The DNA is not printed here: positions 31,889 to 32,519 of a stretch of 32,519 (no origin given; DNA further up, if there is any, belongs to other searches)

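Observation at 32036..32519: Truncated prokaryotic viperin (pVip) at the window edge, probably the border of a defence island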

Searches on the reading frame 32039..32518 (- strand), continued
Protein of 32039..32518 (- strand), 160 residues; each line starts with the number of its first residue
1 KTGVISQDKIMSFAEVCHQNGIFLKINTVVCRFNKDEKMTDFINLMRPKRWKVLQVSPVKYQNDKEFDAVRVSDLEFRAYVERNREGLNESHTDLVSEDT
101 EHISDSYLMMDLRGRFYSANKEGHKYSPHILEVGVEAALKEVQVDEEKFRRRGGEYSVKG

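Call 53: search_protein_families(library=ncbifam, proteins=[L081:379-1302:+, L082:2460-3344:+, P0013, P0012, P0015], max_evalue=0.00001)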
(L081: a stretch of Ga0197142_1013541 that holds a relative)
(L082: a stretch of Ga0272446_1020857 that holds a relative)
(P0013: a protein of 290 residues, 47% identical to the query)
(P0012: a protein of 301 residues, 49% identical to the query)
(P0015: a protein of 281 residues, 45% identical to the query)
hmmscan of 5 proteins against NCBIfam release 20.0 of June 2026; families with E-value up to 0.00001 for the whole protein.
L081:379-1302:+ (307 aa): 42 families (the best 25 are shown)
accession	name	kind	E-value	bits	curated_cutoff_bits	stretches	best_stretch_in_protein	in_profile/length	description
NF038283.1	viperin_w_prok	equivalog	2.3e-86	289.4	180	1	4-291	3-280/281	viperin family antiviral radical SAM protein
TIGR04278.1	viperin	exception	1.1e-51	175.9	450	1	4-295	60-337/347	antiviral radical SAM protein viperin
TIGR02666.1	moaA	equivalog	1.4e-18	67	284.05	1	9-204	16-201/336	GTP 3',8-cyclase MoaA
TIGR02668.1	moaA_archaeal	equivalog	3.2e-17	62.5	325.25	1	5-218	12-208/303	GTP 3',8-cyclase MoaA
NF045574.1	sacti_mat_StsB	exception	4.7e-17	62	625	1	4-189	97-260/466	StsB family radical SAM/SPASM domain sactipeptide maturase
TIGR04317.1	W_rSAM_matur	equivalog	8e-15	54.8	380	1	7-128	8-125/349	tungsten cofactor oxidoreductase radical SAM maturase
NF001199.0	PRK00164.2-1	equivalog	1.5e-14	53.8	231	1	6-205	15-194/308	GTP 3',8-cyclase MoaA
TIGR04347.1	pseudo_SAM_Halo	equivalog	2.1e-14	53.6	525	1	3-126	38-157/390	TIGR04347 family pseudo-SAM/SPASM protein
TIGR04303.1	GeoRSP_rSAM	equivalog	2.3e-14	53.7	400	1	4-222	6-203/325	GeoRSP system radical SAM/SPASM protein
TIGR04055.1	rSAM_NirJ2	equivalog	4.2e-14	52.8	500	1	5-198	2-177/326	putative heme d1 biosynthesis radical SAM protein NirJ2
TIGR04546.1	rSAM_ahbC_deAc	equivalog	2.9e-13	49.4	650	1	3-127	39-158/390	12,18-didecarboxysiroheme deacetylase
TIGR04054.1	rSAM_NirJ1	equivalog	7.9e-13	47.8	650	1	3-121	36-150/387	putative heme d1 biosynthesis radical SAM protein NirJ1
NF041298.1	rSAM_mat_DynA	equivalog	4.3e-12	45.7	450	1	10-218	8-208/356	dynobactin maturation radical SAM/SPASM protein DynA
TIGR04053.2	TIGR04053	equivalog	5.7e-12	45.6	395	1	7-199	12-193/366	TIGR04053 family radical SAM/SPASM domain-containing protein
TIGR04545.1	rSAM_ahbD_hemeb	equivalog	1.7e-11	44.2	500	1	5-218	2-196/339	heme b synthase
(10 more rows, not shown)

L082:2460-3344:+ (294 aa): 39 families (the best 25 are shown)
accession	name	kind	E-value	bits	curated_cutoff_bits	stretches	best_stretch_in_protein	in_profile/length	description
NF038283.1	viperin_w_prok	equivalog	2.5e-88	295.9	180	1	4-275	3-280/281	viperin family antiviral radical SAM protein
TIGR04278.1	viperin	exception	1.5e-48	165.6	450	1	4-288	60-346/347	antiviral radical SAM protein viperin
TIGR02666.1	moaA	equivalog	4e-16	58.9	284.05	1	11-175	18-186/336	GTP 3',8-cyclase MoaA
TIGR02668.1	moaA_archaeal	equivalog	7.3e-16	58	325.25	1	6-201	13-207/303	GTP 3',8-cyclase MoaA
TIGR04317.1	W_rSAM_matur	equivalog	1.2e-15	57.6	380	1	9-205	10-207/349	tungsten cofactor oxidoreductase radical SAM maturase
TIGR04055.1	rSAM_NirJ2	equivalog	4.3e-15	56.1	500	1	9-203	6-196/326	putative heme d1 biosynthesis radical SAM protein NirJ2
NF045702.1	rSAM_GDGT_ether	equivalog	1.3e-13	50.4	450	1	6-159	89-244/486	tetraether lipid synthase Tes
NF045574.1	sacti_mat_StsB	exception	1.8e-13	50.1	625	1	4-176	97-266/466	StsB family radical SAM/SPASM domain sactipeptide maturase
TIGR04051.1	rSAM_NirJ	equivalog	2.5e-13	49.7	515.45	1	3-151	2-146/354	heme d1 biosynthesis radical SAM protein NirJ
TIGR04054.1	rSAM_NirJ1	equivalog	3.9e-13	48.8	650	1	3-126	36-158/387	putative heme d1 biosynthesis radical SAM protein NirJ1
NF001199.0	PRK00164.2-1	equivalog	4.4e-13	49.1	231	1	8-188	17-193/308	GTP 3',8-cyclase MoaA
TIGR02495.1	NrdG2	equivalog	1.4e-12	47.3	131.15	1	11-171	24-182/193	anaerobic ribonucleoside-triphosphate reductase activating protein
TIGR04053.2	TIGR04053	equivalog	2.3e-12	46.8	395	1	8-204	13-207/366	TIGR04053 family radical SAM/SPASM domain-containing protein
NF045646.2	rSAM_Se_TrsS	equivalog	2.9e-12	45.9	490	1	8-158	91-241/441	radical SAM (seleno)protein TrsS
TIGR04347.1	pseudo_SAM_Halo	equivalog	1.4e-11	44.3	525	1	3-121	38-157/390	TIGR04347 family pseudo-SAM/SPASM protein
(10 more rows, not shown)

P0013 (290 aa): 42 families (the best 25 are shown)
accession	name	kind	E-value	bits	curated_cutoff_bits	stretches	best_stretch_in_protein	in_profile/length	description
NF038283.1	viperin_w_prok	equivalog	5.3e-85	285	180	1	7-278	3-280/281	viperin family antiviral radical SAM protein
TIGR04278.1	viperin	exception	3.2e-45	154.6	450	1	6-281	58-336/347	antiviral radical SAM protein viperin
TIGR04055.1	rSAM_NirJ2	equivalog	1.5e-18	67.4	500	1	11-173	5-165/326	putative heme d1 biosynthesis radical SAM protein NirJ2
TIGR02666.1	moaA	equivalog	1.8e-18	66.6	284.05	1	14-172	18-180/336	GTP 3',8-cyclase MoaA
TIGR04317.1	W_rSAM_matur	equivalog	4.7e-18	65.4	380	1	14-217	12-216/349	tungsten cofactor oxidoreductase radical SAM maturase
TIGR02668.1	moaA_archaeal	equivalog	2.2e-17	63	325.25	1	9-215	13-218/303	GTP 3',8-cyclase MoaA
NF045574.1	sacti_mat_StsB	exception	2.2e-16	59.7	625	1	7-184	97-271/466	StsB family radical SAM/SPASM domain sactipeptide maturase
TIGR04051.1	rSAM_NirJ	equivalog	9.4e-15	54.4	515.45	1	6-119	2-116/354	heme d1 biosynthesis radical SAM protein NirJ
NF001199.0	PRK00164.2-1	equivalog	1e-13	51.1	231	1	12-213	18-219/308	GTP 3',8-cyclase MoaA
TIGR04403.1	rSAM_skfB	equivalog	1.4e-13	50.4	300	1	11-171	109-263/402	sporulation killing factor system radical SAM maturase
TIGR02109.1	PQQ_syn_pqqE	equivalog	5.2e-13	48.7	381.35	1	12-164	13-162/358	pyrroloquinoline quinone biosynthesis protein PqqE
TIGR04053.2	TIGR04053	equivalog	6.1e-13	48.7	395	1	11-182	13-186/366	TIGR04053 family radical SAM/SPASM domain-containing protein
TIGR04054.1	rSAM_NirJ1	equivalog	8.2e-13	47.7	650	1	5-127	35-158/387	putative heme d1 biosynthesis radical SAM protein NirJ1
TIGR04546.1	rSAM_ahbC_deAc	equivalog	8.9e-13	47.8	650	1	6-164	39-193/390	12,18-didecarboxysiroheme deacetylase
NF045646.2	rSAM_Se_TrsS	equivalog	1.3e-12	47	490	1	14-164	94-244/441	radical SAM (seleno)protein TrsS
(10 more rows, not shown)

P0012 (301 aa): 29 families (the best 25 are shown)
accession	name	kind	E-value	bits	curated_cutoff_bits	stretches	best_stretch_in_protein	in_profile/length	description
NF038283.1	viperin_w_prok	equivalog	1.3e-92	309.9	180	1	18-293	3-280/281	viperin family antiviral radical SAM protein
TIGR04278.1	viperin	exception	4.6e-53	180.4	450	1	17-298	59-338/347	antiviral radical SAM protein viperin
TIGR02666.1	moaA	equivalog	1.2e-19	70.4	284.05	1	25-205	18-200/336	GTP 3',8-cyclase MoaA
TIGR02668.1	moaA_archaeal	equivalog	8e-17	61.2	325.25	1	21-220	14-208/303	GTP 3',8-cyclase MoaA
NF045574.1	sacti_mat_StsB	exception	5e-16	58.6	625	1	6-196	85-268/466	StsB family radical SAM/SPASM domain sactipeptide maturase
NF001199.0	PRK00164.2-1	equivalog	3.8e-13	49.2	231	1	22-206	17-193/308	GTP 3',8-cyclase MoaA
TIGR04055.1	rSAM_NirJ2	equivalog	7.5e-13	48.7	500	1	25-179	8-156/326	putative heme d1 biosynthesis radical SAM protein NirJ2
TIGR02109.1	PQQ_syn_pqqE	equivalog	2e-12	46.8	381.35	1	26-186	16-169/358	pyrroloquinoline quinone biosynthesis protein PqqE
TIGR04546.1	rSAM_ahbC_deAc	equivalog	2.6e-12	46.2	650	1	16-178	38-192/390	12,18-didecarboxysiroheme deacetylase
TIGR04317.1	W_rSAM_matur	equivalog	5.7e-11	42.1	380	1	25-178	12-163/349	tungsten cofactor oxidoreductase radical SAM maturase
TIGR04347.1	pseudo_SAM_Halo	equivalog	6.8e-11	42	525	1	15-154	36-168/390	TIGR04347 family pseudo-SAM/SPASM protein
TIGR04051.1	rSAM_NirJ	equivalog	6.8e-11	41.7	515.45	1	17-175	2-152/354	heme d1 biosynthesis radical SAM protein NirJ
TIGR04054.1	rSAM_NirJ1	equivalog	1.3e-10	40.5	650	1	13-170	32-185/387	putative heme d1 biosynthesis radical SAM protein NirJ1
NF045646.2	rSAM_Se_TrsS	equivalog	6.1e-10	38.2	490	1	25-178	94-243/441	radical SAM (seleno)protein TrsS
TIGR04311.1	rSAM_Geo_metal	subfamily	1.2e-09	37.8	400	1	27-178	13-166/423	radical SAM/SPASM family putative metalloenzyme maturase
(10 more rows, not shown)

P0015 (281 aa): 60 families (the best 25 are shown)
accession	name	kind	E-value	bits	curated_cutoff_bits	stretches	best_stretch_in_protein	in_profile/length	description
NF038283.1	viperin_w_prok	equivalog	4.1e-87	291.9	180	1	3-274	2-280/281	viperin family antiviral radical SAM protein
TIGR04278.1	viperin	exception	4.8e-50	170.5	450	1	3-279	59-338/347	antiviral radical SAM protein viperin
TIGR04317.1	W_rSAM_matur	equivalog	6.7e-24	84.6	380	1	8-164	9-167/349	tungsten cofactor oxidoreductase radical SAM maturase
TIGR02666.1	moaA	equivalog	6.8e-24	84.5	284.05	1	9-162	16-174/336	GTP 3',8-cyclase MoaA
TIGR02668.1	moaA_archaeal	equivalog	2.1e-23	82.8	325.25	1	2-189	9-193/303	GTP 3',8-cyclase MoaA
NF045574.1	sacti_mat_StsB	exception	6.8e-23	81.2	625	1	3-191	96-282/466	StsB family radical SAM/SPASM domain sactipeptide maturase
TIGR04055.1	rSAM_NirJ2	equivalog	1.2e-21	77.6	500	1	5-169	2-160/326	putative heme d1 biosynthesis radical SAM protein NirJ2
NF001199.0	PRK00164.2-1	equivalog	2.1e-21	76.4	231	1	2-192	11-197/308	GTP 3',8-cyclase MoaA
TIGR04303.1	GeoRSP_rSAM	equivalog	6e-19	68.8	400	1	4-162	6-158/325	GeoRSP system radical SAM/SPASM protein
TIGR04546.1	rSAM_ahbC_deAc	equivalog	5.4e-18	64.9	650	1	5-163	41-195/390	12,18-didecarboxysiroheme deacetylase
TIGR04051.1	rSAM_NirJ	equivalog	7.8e-17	61.3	515.45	1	5-161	4-156/354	heme d1 biosynthesis radical SAM protein NirJ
NF045646.2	rSAM_Se_TrsS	equivalog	8e-17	60.9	490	1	7-162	90-245/441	radical SAM (seleno)protein TrsS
TIGR03942.1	sulfatase_rSAM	equivalog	1e-16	61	349.45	1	10-206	8-214/363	anaerobic sulfatase maturase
TIGR04054.1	rSAM_NirJ1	equivalog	1.3e-16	60.3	650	1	5-157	38-186/387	putative heme d1 biosynthesis radical SAM protein NirJ1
TIGR04545.1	rSAM_ahbD_hemeb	equivalog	2.1e-16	60.3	500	1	5-164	2-158/339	heme b synthase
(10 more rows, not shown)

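Call 60: search_protein_families(library=padloc, proteins=[L082:171-2003:-, L082:2156-2452:+, L082:3328-3882:+, L178:6862-7230:+, L178:7488-8069:-, L179:25-369:-, L179:1794-2417:-, L179:2584-3282:-, L179:3311-3892:-, L179:3906-4649:-], max_evalue=0.001)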
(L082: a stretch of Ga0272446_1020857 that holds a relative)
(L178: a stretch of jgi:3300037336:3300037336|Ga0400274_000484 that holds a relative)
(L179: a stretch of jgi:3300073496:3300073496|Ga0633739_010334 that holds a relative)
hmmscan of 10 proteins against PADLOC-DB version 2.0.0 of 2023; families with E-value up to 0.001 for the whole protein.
L082:171-2003:- (610 aa): 3 families
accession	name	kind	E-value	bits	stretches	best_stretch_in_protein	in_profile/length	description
PDLC01994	RtcR_PspF1--CARF_AAA_HTH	-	3e-80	268.6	1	183-605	69-466/468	-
PDLC01995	RtcR_PspF2--CARF_AAA_HTH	-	2.3e-48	163.6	1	162-603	57-474/481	-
PDLC01993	RtcR--CARF_AAA_HTH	-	2.3e-39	133.2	1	166-469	63-369/523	-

L082:2156-2452:+ (98 aa): 0 families

L082:3328-3882:+ (184 aa): 2 families
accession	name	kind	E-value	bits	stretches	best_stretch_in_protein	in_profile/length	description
PDLC02905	pVip-kinase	-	2.8e-63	212.8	1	6-183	3-174/474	Viperin-kinase fusion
PDLC02911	VakA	-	4.5e-25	87.1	1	6-178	3-156/163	-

L178:6862-7230:+ (122 aa): 0 families

L178:7488-8069:- (193 aa): 0 families

L179:25-369:- (114 aa): 0 families

L179:1794-2417:- (207 aa): 0 families

L179:2584-3282:- (232 aa): 1 family
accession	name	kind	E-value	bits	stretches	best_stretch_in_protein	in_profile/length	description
PDLC04031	PD-T4-3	-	6.5e-44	148.4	1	2-229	6-252/256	-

L179:3311-3892:- (193 aa): 0 families

L179:3906-4649:- (247 aa): 0 families
